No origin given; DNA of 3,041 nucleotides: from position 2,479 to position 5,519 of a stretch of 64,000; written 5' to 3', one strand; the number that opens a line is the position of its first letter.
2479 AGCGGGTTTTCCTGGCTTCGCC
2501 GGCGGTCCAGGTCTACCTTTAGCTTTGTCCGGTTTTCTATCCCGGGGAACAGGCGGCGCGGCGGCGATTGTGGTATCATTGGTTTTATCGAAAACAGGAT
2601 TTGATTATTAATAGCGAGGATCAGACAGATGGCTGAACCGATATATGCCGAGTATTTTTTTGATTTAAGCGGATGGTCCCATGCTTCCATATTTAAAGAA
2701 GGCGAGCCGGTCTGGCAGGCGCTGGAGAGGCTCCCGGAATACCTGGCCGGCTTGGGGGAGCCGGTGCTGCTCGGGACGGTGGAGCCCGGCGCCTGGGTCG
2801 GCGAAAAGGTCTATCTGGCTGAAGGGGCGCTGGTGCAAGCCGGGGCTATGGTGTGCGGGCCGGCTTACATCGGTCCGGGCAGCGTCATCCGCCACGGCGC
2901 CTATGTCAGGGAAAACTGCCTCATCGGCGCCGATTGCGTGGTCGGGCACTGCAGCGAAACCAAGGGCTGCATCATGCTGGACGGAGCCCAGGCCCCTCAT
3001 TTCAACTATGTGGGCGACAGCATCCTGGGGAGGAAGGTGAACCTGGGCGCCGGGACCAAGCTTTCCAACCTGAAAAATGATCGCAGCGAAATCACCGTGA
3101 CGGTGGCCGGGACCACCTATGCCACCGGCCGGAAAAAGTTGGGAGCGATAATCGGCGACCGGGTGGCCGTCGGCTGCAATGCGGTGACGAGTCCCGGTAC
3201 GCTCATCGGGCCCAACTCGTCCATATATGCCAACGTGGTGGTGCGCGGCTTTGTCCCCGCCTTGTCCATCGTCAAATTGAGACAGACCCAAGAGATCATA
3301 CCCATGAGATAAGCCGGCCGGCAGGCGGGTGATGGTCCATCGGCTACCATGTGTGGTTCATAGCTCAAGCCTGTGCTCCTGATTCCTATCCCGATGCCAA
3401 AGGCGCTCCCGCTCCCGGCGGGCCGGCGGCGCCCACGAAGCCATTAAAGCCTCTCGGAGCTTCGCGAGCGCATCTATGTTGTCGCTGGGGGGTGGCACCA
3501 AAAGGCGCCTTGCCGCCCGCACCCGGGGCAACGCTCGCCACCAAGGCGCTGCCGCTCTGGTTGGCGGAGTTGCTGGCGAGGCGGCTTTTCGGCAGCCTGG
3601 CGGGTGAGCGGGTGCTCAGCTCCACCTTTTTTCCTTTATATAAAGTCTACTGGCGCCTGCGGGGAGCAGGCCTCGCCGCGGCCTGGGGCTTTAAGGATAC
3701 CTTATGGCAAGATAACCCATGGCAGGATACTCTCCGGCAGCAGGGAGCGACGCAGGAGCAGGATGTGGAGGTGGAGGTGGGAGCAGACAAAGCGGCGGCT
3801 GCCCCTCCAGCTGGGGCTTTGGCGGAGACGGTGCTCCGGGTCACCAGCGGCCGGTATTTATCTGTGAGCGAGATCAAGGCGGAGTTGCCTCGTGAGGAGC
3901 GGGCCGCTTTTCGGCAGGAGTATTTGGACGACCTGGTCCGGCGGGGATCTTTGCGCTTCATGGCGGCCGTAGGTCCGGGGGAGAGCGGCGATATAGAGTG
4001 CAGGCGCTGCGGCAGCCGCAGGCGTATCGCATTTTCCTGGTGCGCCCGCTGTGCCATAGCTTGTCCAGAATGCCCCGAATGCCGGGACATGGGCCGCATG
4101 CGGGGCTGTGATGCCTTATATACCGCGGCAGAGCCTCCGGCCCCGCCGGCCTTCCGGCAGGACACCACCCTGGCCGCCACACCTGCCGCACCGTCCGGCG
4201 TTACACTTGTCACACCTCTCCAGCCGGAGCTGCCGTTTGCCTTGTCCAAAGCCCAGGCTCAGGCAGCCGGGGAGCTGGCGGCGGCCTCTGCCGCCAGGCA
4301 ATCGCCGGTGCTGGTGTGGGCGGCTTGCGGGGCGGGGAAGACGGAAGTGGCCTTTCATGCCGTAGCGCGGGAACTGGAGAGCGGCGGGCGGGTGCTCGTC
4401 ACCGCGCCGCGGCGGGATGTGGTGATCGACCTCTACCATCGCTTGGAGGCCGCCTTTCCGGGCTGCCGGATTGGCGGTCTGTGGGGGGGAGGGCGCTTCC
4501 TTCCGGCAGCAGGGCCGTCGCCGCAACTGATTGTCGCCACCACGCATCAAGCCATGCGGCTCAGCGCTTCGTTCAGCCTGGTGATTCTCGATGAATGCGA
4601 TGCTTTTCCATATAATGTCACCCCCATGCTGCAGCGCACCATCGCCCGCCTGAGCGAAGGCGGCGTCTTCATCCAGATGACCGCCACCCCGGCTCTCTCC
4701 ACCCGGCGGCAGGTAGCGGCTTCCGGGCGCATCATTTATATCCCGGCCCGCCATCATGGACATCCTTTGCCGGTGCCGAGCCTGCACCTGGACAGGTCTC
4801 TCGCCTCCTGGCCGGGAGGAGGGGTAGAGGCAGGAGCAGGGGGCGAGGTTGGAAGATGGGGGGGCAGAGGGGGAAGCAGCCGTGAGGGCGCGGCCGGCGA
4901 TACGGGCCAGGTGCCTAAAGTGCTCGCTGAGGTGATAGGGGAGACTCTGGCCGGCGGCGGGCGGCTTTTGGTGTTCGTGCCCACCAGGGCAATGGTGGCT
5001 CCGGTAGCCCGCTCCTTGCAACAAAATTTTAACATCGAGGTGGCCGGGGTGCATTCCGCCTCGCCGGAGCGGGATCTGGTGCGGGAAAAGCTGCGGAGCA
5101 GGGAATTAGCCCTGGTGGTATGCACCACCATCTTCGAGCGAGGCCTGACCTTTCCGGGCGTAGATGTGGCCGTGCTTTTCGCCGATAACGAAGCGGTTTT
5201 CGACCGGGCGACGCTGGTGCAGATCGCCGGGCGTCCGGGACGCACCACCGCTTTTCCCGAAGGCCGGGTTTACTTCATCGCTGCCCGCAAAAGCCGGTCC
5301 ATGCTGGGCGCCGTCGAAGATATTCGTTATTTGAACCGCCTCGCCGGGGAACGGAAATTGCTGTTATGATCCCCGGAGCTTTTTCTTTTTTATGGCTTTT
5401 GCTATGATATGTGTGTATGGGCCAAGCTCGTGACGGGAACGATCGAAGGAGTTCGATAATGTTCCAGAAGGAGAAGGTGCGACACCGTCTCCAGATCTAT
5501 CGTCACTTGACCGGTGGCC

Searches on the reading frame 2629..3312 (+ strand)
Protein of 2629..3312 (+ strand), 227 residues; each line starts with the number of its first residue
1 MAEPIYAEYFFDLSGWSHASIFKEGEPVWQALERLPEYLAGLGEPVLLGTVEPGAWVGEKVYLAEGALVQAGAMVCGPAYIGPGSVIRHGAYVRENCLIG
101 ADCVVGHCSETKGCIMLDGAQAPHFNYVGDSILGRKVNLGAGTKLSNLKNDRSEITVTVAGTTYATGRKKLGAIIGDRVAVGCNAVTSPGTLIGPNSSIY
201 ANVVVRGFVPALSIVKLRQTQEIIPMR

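Call 53: find_encoding_contigs(protein=window:2629-3312:+, flank=10000, max_places=2)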
Protein window:2629-3312:+ (227 aa): 6 contigs read that carry it; 2 places shown.
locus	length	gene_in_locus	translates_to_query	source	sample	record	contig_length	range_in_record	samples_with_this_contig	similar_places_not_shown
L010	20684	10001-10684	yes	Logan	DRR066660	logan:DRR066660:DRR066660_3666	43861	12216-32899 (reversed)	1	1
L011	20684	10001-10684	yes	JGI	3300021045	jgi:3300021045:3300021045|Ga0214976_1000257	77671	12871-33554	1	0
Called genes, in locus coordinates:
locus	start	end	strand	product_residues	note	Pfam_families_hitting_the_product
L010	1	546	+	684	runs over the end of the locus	PF25021:TEN_NHL (faint), PF01436:NHL (weak), PF04893:Yip1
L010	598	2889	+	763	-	PF18952:DUF5696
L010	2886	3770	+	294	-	PF00528:BPD_transp_1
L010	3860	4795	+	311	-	PF00528:BPD_transp_1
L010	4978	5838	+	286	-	PF02548:Pantoate_transf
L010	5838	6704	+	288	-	PF02569:Pantoate_ligase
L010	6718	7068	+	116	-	PF02261:Asp_decarbox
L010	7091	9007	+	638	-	PF05226:CHASE2, PF00211:Guanylate_cyc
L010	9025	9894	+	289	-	PF00753:Lactamase_B, PF12706:Lactamase_B_2, PF23023:Anti-Pycsar_Apyc1 (faint)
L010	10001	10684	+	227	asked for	PF14602:Hexapep_2 (faint), PF25084:LbH_EIF2B, PF00132:Hexapep (weak), PF25087:GMPPB_C, PF00132:Hexapep (weak)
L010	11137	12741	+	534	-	PF27511:ComFA_N, PF00270:DEAD, PF04851:ResIII, PF00271:Helicase_C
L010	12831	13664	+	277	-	PF18912:DZR_2, PF00156:Pribosyltran (weak)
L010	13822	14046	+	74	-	PF02599:CsrA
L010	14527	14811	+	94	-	PF13451:zf_Tbcl, PF23477:zf_Tbcl_2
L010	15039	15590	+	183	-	PF02482:Ribosomal_S30AE, PF16321:Ribosom_S30AE_C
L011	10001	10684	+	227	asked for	PF14602:Hexapep_2 (faint), PF25084:LbH_EIF2B, PF00132:Hexapep (weak), PF25087:GMPPB_C, PF00132:Hexapep (weak)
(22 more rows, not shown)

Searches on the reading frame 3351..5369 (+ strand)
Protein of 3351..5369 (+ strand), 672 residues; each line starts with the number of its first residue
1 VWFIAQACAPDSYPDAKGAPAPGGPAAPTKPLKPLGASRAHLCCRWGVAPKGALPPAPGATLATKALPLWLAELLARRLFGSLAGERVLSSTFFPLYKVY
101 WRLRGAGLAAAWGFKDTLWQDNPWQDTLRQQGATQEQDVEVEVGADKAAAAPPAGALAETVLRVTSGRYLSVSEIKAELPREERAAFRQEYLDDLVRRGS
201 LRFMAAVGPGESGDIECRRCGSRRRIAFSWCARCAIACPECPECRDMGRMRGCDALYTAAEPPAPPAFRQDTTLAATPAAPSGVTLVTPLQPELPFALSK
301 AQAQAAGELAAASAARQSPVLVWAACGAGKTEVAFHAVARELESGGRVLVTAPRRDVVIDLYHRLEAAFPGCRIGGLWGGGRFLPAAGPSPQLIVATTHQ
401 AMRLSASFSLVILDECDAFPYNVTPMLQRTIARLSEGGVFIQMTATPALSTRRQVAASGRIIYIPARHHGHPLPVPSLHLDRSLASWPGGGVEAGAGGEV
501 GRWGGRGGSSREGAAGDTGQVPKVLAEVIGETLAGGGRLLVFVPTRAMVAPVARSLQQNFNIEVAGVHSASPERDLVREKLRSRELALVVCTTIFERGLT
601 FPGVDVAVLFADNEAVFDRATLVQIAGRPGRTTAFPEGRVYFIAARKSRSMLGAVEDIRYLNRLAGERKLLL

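Call 26: search_protein_families(library=pfam, proteins=[window:3351-5369:+], max_evalue=0.00001)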
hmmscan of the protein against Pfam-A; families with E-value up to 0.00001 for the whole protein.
window:3351-5369:+ (672 aa): 3 families
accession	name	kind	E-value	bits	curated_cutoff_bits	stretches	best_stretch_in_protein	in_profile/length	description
PF00270.35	DEAD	-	2.2e-16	60.5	26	1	313-451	10-163/167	DEAD/DEAH box helicase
PF04851.21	ResIII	-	4.9e-14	53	22.5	1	297-448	3-163/164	Type III restriction enzyme, res subunit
PF00271.37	Helicase_C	-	4e-13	50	23.5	1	525-632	6-109/110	Helicase conserved C-terminal domain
